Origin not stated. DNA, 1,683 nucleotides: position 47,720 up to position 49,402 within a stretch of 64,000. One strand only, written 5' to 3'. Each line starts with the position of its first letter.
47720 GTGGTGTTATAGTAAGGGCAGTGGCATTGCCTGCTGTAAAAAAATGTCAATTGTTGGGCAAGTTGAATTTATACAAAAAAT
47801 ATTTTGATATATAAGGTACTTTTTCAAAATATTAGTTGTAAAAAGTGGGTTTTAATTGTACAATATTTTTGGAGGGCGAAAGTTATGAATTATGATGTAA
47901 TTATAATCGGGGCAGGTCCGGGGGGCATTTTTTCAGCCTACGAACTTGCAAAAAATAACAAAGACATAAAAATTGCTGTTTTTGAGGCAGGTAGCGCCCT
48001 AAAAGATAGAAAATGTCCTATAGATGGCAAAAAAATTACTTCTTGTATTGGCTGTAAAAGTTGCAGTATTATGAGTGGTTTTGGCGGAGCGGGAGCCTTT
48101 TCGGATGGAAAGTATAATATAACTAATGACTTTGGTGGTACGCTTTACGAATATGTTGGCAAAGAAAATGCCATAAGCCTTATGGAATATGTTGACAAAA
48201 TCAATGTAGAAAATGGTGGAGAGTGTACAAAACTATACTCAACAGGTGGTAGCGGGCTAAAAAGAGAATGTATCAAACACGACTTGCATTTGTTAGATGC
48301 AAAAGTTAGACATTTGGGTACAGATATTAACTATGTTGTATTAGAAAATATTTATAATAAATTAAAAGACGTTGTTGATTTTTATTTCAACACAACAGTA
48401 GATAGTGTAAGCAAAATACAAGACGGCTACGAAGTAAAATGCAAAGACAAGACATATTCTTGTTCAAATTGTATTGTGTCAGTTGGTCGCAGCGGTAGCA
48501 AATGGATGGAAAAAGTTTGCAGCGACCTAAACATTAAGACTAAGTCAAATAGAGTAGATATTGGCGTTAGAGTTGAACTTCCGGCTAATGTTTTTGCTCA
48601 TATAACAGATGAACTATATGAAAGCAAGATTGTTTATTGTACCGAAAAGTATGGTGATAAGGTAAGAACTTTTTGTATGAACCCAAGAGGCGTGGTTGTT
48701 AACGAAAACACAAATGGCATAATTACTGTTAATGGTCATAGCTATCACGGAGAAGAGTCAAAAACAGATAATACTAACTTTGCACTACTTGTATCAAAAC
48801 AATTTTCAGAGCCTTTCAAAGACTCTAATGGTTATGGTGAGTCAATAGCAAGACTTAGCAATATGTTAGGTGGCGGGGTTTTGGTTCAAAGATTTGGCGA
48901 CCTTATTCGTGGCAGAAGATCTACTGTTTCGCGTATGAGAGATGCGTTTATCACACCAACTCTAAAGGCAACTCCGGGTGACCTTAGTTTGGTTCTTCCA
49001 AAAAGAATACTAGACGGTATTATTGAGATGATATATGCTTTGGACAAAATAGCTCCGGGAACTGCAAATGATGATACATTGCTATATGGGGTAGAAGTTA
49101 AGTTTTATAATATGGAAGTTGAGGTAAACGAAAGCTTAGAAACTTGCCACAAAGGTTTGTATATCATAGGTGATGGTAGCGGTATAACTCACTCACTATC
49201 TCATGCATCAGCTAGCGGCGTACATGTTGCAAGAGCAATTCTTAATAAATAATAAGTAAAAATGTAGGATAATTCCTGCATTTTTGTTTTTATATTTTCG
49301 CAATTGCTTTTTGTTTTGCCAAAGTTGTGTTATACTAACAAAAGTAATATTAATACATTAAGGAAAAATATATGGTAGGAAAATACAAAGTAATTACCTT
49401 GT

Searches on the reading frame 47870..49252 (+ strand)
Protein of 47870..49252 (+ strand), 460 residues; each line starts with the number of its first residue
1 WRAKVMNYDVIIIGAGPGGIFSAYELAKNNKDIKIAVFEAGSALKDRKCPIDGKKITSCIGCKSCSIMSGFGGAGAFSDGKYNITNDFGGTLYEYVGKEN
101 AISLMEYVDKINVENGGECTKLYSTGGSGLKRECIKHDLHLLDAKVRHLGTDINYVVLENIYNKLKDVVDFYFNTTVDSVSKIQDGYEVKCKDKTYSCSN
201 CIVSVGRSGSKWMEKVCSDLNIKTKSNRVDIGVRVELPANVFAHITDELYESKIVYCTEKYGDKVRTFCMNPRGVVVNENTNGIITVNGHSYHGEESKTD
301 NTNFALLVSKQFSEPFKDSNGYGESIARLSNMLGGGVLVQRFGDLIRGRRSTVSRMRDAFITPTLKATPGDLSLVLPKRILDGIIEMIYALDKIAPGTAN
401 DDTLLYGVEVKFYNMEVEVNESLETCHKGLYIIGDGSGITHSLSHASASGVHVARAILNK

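Call 95: search_protein_families(library=pfam, proteins=[window:47870-49252:+], max_evalue=0.01)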
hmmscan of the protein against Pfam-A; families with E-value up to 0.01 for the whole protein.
window:47870-49252:+ (460 aa): 9 families
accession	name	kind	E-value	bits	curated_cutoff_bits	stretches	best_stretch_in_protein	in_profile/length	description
PF21688.3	FAD-depend_C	-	4.9e-13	50.2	27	1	257-410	38-195/197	FAD-dependent protein, C-terminal domain-like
PF07992.20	Pyr_redox_2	-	7.4e-13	49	26.1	1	8-51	1-37/291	Pyridine nucleotide-disulphide oxidoreductase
PF13738.12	Pyr_redox_3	-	6.5e-07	29.3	30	1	173-207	100-134/305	Pyridine nucleotide-disulphide oxidoreductase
PF01946.23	Thi4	-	9.4e-07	28.7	26.2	1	4-40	14-49/235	Thi4 family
PF03486.20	HI0933_like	-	1.6e-06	28.2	50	1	9-44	2-35/244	HI0933-like protein Rossmann domain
PF13450.12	NAD_binding_8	-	5.1e-05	23.9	21.9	1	12-42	1-29/68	NAD(P)-binding Rossmann-like domain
PF01266.30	DAO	-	0.00018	21.6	27.9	1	9-42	1-32/353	FAD dependent oxidoreductase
PF00890.30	FAD_binding_2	-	0.00051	19.8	20.4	1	9-42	1-32/414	FAD binding domain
PF05834.18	Lycopene_cycl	-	0.0028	17.2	23.4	1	9-43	1-35/380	Lycopene cyclase protein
